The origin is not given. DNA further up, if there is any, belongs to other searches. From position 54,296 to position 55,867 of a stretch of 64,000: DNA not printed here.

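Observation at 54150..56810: Higher-GC three-gene module: small ORF, ParB/DndB-like DGRHR protein, EndoIV-like TIM-barrel protein, each with a homologous terminator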

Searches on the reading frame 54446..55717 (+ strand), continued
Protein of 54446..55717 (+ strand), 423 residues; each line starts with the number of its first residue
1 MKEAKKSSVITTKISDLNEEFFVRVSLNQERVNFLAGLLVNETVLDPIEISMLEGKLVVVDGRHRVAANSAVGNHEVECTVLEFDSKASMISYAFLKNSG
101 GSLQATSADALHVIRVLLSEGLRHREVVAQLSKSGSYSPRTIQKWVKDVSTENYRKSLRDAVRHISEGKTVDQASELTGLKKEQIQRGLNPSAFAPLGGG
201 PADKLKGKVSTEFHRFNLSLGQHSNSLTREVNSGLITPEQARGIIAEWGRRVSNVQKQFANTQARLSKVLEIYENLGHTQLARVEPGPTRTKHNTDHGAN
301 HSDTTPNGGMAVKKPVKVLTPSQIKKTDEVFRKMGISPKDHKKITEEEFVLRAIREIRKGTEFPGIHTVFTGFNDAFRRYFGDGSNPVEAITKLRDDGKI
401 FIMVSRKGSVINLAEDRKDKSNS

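Call 45: fold_search(model_id=the predicted structure, library=pdb)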
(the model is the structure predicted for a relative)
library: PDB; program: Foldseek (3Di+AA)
matches with E <= 10: 316; with E <= 0.001: 28
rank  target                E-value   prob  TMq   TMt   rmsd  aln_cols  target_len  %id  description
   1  6sdk_B                3.5e-06  1.00  0.21  0.43  15.2       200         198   19  Crystal structure of bacterial ParB dimer bound to CDP (released 2019-10-23)
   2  6sdk_A                3.5e-06  1.00  0.22  0.44  16.1       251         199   16  Crystal structure of bacterial ParB dimer bound to CDP (released 2019-10-23)
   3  7bnr_A                1.6e-05  1.00  0.20  0.42  15.4       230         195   16  Crystal structure of a ParB Q52A mutant from Myxococcus xanthus bound to CTPyS (released 2021-09-08)
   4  7ol9_B                2.1e-05  1.00  0.21  0.41  18.4       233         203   15  Crystal structure of C-terminally truncated Bacillus subtilis nucleoid occlusion protein (Noc) complexed to the Noc-bi (released 2022-03-09)
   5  7nfu_A                2.6e-05  1.00  0.22  0.40  14.7       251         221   12  Crystal structure of C-terminally truncated Geobacillus thermoleovorans nucleoid occlusion protein Noc (released 2021-02-17)
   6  7nfu_B                3.3e-05  1.00  0.23  0.42  15.1       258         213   13  Crystal structure of C-terminally truncated Geobacillus thermoleovorans nucleoid occlusion protein Noc (released 2021-02-17)
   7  8qa9_A                6.2e-05  1.00  0.27  0.52  11.6       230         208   14  Crystal structure of the RK2 plasmid encoded co-complex of the C-terminally truncated transcriptional repressor protei (released 2024-02-21)
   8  7bm8_A                8.0e-05  1.00  0.20  0.45  15.6       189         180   19  Crystal structure of the C-terminally truncated chromosome-partitioning protein ParB from Caulobacter crescentus compl (released 2021-04-28)
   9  7bnk_B                8.8e-05  1.00  0.20  0.43  15.4       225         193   16  Crystal structure of ParB from Myxococcus xanthus bound to CDP and Monothiophosphate (released 2021-09-08)
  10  8qa9_B                9.3e-05  1.00  0.27  0.51  11.3       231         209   14  Crystal structure of the RK2 plasmid encoded co-complex of the C-terminally truncated transcriptional repressor protei (released 2024-02-21)
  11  7bnk_A                9.3e-05  1.00  0.20  0.42  15.3       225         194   16  Crystal structure of ParB from Myxococcus xanthus bound to CDP and Monothiophosphate (released 2021-09-08)
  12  5k5d_B                1.0e-04  1.00  0.29  0.44  12.2       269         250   15  Structure of the C2221 form of Pnob8-like ParB-N domain (released 2016-06-15)
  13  7bnr_B                1.4e-04  1.00  0.20  0.41  17.8       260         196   13  Crystal structure of a ParB Q52A mutant from Myxococcus xanthus bound to CTPyS (released 2021-09-08)
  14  5k5d_C                1.9e-04  1.00  0.27  0.41  10.6       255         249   14  Structure of the C2221 form of Pnob8-like ParB-N domain (released 2016-06-15)
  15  7o0n_A                2.0e-04  1.00  0.20  0.42  14.9       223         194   16  Crystal structure of a ParB E93A mutant from Myxococcus xanthus bound to CDP and monothiophosphate (released 2021-09-15)
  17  7ol9_A                3.0e-04  1.00  0.18  0.36  16.4       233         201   16  Crystal structure of C-terminally truncated Bacillus subtilis nucleoid occlusion protein (Noc) complexed to the Noc-bi (released 2022-03-09)
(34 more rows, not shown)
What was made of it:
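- Closest known: KorB with KorA or TrbA. Same: The KorB-KorA co-complex 8qa9 is among the best structural matches (call 45).
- Closest known: Canonical ParB/Spo0J and Noc. Same: The fold and order of the N-domain and HTH region (call 45).
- Closest known: pNOB8 AspA-ParB-ParA. Same: The pNOB8 ParB-N domain is among the structural matches (call 45).
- Top PDB matches are ParB-CDP 6sdk, Noc 7ol9/7nfu, KorB-KorA 8qa9 and pNOB8 ParB-N (call 45). The ParB/Noc-like fold and domain order (call 45). The best structural matches span both the N-domain and the HTH region of ParB, Noc and KorB (call 45). The ParB-plus-HTH architecture is a DNA-binding one (call 45).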

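Call 49: search_protein_families(library=pfam, proteins=[P0141, P0012, P0010, P0043, P0150], max_evalue=1)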
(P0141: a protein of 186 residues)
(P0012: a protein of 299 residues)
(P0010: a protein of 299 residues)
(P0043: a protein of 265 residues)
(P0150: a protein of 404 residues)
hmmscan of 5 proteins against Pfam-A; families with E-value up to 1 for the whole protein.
P0141 (186 aa): 6 families
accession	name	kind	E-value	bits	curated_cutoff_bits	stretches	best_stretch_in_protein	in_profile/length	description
PF09922.15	LiaF-like_C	-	7.2e-07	29.5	29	1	39-104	19-86/114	Cell wall-active antibiotics response LiaF, C-terminal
PF22194.2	F-93_WHD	-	0.0083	16.6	28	0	49-76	34-61/62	F-93, winged-helix domain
PF12833.13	HTH_18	-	0.018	15.8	33.6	0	33-51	60-78/80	Helix-turn-helix domain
PF01031.25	Dynamin_M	-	0.063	12.9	28.5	0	8-41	192-225/287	Dynamin central region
PF13499.12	EF-hand_7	-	0.12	13.1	30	0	83-108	42-65/67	EF-hand domain pair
PF05124.17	S_layer_C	-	0.12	12.4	23.9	0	49-73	122-146/177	S-layer like family, outer domain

P0012 (299 aa): 3 families
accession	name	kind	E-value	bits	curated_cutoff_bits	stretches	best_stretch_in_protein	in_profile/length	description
PF05225.22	HTH_psq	-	0.029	14.5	20.4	1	152-178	3-29/45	helix-turn-helix, Psq domain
PF16007.11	DUF4777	-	0.039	14.6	34.4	0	120-145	22-47/66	Domain of unknown function (DUF4777)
PF03979.19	Sigma70_r1_1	-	0.042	14.2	22.5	1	223-280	22-78/81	Sigma-70 factor, region 1.1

P0010 (299 aa): 0 families

P0043 (265 aa): 11 families
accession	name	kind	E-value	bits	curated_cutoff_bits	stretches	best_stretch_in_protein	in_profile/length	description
PF05225.22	HTH_psq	-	0.0023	18.1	20.4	1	147-178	4-35/45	helix-turn-helix, Psq domain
PF22554.1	Chap-C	-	0.0031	18.6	27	1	212-263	6-59/91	TY-Chap C-terminal domain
PF02195.25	ParB_N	-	0.013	15.9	26.3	1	16-87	18-89/95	ParB N-terminal domain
PF02637.23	GatB_Yqey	-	0.021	15.1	27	1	174-237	4-69/148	GatB domain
PF13518.12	HTH_28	-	0.037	14.5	25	1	150-177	4-30/52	Helix-turn-helix domain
PF17920.6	TetR_C_16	-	0.048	14.3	26.2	1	127-202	3-80/107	Tetracyclin repressor-like, C-terminal domain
PF04220.17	YihI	-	0.059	13.6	25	1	188-249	75-141/155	Der GTPase activator (YihI)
PF01527.26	HTH_Tnp_1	-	0.068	13.8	24.1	1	150-209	14-67/75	Transposase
PF05718.17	Pox_int_trans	-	0.1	11.7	22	1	137-205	80-151/382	Poxvirus intermediate transcription factor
PF09650.15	PHA_gran_rgn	-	0.17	12.6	26.6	1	153-208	13-61/87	Putative polyhydroxyalkanoic acid system protein (PHA_gran_rgn)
PF18593.6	CdiI_2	-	0.25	12.5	26.7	0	208-251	42-83/91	CdiI immunity protein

P0150 (404 aa): 1 family
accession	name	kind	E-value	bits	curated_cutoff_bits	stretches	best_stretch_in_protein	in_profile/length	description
PF02195.25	ParB_N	-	0.018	15.5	26.3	1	28-95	11-79/95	ParB N-terminal domain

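Call 51: find_related_loci(query=A5, collection=viral_contigs, flank=8000)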
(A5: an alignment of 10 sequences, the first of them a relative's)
Query A5 (423 aa) in viral_contigs; peptide patterns used: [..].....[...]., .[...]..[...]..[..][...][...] (x = any residue, [..] = any of these).
152 stretches matched a pattern; 3 encode a relative of the query (tblastn E <= 1e-3); 3 distinct loci.
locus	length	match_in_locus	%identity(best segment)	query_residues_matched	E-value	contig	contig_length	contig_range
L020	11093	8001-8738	27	11-266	3e-16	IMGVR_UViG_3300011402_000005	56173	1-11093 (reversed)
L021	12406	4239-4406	32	21-68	7e-6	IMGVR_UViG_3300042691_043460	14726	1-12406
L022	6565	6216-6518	30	12-112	8e-6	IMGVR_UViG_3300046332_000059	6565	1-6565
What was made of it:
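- Weak family members occur on an IMG/VR contig (call 51).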

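Call 52: find_related_loci(query=A5, collection=metagenome_contigs, flank=6000)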
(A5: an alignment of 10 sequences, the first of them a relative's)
Query A5 (423 aa) in metagenome_contigs; peptide patterns used: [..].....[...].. (x = any residue, [..] = any of these).
514 stretches matched a pattern; 19 encode a relative of the query (tblastn E <= 1e-3); 19 distinct loci.
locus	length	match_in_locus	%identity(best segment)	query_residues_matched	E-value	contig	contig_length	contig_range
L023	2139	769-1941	28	6-411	4e-43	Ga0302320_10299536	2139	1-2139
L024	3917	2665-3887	28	2-411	3e-32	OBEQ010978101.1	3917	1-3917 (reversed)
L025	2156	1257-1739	41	13-176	4e-30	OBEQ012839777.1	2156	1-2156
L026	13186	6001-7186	28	3-412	4e-29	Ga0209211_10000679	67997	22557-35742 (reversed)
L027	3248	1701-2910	30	10-412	6e-29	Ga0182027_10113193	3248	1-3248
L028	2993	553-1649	29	14-411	5e-27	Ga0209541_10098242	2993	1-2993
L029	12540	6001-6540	32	7-192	8e-19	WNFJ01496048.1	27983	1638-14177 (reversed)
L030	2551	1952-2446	28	4-175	1e-18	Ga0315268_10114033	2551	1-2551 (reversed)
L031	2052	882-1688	26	7-282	1e-18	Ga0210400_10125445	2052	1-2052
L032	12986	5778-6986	28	5-411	2e-42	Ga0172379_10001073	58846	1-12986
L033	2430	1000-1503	32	2-175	4e-18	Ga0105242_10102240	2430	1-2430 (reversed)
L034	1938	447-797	38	57-176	9e-18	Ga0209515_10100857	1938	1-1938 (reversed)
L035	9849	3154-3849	27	9-245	3e-17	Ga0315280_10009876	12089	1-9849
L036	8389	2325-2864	29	7-192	1e-16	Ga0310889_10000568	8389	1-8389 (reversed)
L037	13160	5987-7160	26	13-423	1e-16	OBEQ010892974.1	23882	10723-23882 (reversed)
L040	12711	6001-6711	24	9-248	6e-15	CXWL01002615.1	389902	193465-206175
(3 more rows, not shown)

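Call 69: list_cluster_members(proteins=[P0001, P0004, P0006, P0005, P0003])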
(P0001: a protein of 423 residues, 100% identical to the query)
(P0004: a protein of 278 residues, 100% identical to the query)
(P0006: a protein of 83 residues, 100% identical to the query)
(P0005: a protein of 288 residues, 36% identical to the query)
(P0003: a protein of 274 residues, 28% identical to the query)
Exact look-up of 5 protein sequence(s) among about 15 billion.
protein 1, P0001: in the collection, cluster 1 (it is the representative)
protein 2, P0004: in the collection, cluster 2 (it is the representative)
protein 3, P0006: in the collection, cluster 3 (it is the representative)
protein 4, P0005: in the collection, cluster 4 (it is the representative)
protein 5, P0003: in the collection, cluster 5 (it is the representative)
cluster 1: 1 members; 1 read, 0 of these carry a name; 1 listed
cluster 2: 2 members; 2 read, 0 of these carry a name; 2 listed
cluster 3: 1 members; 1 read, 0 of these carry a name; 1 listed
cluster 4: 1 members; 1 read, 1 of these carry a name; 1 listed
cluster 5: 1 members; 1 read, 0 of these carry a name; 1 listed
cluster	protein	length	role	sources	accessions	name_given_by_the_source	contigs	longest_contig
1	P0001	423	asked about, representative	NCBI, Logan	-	-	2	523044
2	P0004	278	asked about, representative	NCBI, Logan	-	-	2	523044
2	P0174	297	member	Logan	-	-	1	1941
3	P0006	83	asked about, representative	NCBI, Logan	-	-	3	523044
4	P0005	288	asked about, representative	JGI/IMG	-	sugar phosphate isomerase/epimerase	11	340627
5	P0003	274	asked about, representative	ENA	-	-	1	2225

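Call 77: search_protein_families(library=pfam, proteins=[L010:4116-5297:-, L010:7318-7857:-, L012:5142-6650:-, L012:8444-9577:-, L013:5943-6902:+, L013:9482-10534:+, L015:1039-1755:-, L015:3204-3797:+, L035:2161-2874:+, L035:4070-5083:+], max_evalue=0.001)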
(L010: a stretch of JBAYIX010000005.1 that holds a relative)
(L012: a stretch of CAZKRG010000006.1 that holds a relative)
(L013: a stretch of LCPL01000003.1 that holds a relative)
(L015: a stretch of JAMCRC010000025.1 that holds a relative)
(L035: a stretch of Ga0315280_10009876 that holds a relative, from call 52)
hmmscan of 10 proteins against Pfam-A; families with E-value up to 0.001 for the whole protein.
L010:4116-5297:- (393 aa): 2 families
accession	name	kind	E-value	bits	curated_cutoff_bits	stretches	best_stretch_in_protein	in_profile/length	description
PF05675.17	DUF817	-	4.3e-93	311.8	25.9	1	134-370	1-237/237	Protein of unknown function (DUF817)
PF04892.17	VanZ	-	0.00012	23.1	30.1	1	37-120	55-125/126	VanZ like family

L010:7318-7857:- (179 aa): 0 families

L012:5142-6650:- (502 aa): 2 families
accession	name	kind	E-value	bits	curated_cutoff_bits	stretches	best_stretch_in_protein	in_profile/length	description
PF00749.27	tRNA-synt_1c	-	8.2e-94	314.5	23.4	1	9-338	2-314/314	tRNA synthetases class I (E and Q), catalytic domain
PF19269.4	Anticodon_2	-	4.8e-22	79.3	23.6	1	354-495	4-141/141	Anticodon binding domain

L012:8444-9577:- (377 aa): 3 families
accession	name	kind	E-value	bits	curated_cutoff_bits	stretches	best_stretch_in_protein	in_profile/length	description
PF04101.22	Glyco_tran_28_C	-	2.6e-35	122.4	22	1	196-366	3-165/166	Glycosyltransferase family 28 C-terminal domain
PF03033.26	Glyco_transf_28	-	1e-27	97.3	26.2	1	6-146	1-138/139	Glycosyltransferase family 28 N-terminal domain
PF00201.24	UDPGT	-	7e-05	22.3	19.5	1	276-352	344-417/499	UDP-glucoronosyl and UDP-glucosyl transferase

L013:5943-6902:+ (319 aa): 1 family
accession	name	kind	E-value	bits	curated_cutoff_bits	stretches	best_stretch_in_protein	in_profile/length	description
PF10432.14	bact-PGI_C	-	3.9e-36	124.7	24.5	1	169-316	5-149/151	Bacterial phospho-glucose isomerase C-terminal SIS domain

L013:9482-10534:+ (350 aa): 1 family
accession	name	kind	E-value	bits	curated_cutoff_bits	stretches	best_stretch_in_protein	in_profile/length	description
PF00701.28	DHDPS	-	4e-93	311.8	22.1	1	58-343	2-286/289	Dihydrodipicolinate synthetase family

L015:1039-1755:- (238 aa): 0 families

L015:3204-3797:+ (197 aa): 1 family
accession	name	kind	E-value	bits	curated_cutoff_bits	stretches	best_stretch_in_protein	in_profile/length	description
PF01258.23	zf-dskA_traR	-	4e-10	39.9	24.9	1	62-93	5-36/36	Prokaryotic dksA/traR C4-type zinc finger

L035:2161-2874:+ (237 aa): 0 families

L035:4070-5083:+ (337 aa): 2 families
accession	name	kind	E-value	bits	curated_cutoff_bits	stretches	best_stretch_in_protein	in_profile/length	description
PF02739.22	5_3_exonuc_N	-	5.9e-47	159.9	34.3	1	6-186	2-164/164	5'-3' exonuclease, N-terminal resolvase-like domain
PF01367.25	5_3_exonuc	-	6.8e-30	103.9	40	1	188-305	2-96/97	5'-3' exonuclease, C-terminal SAM fold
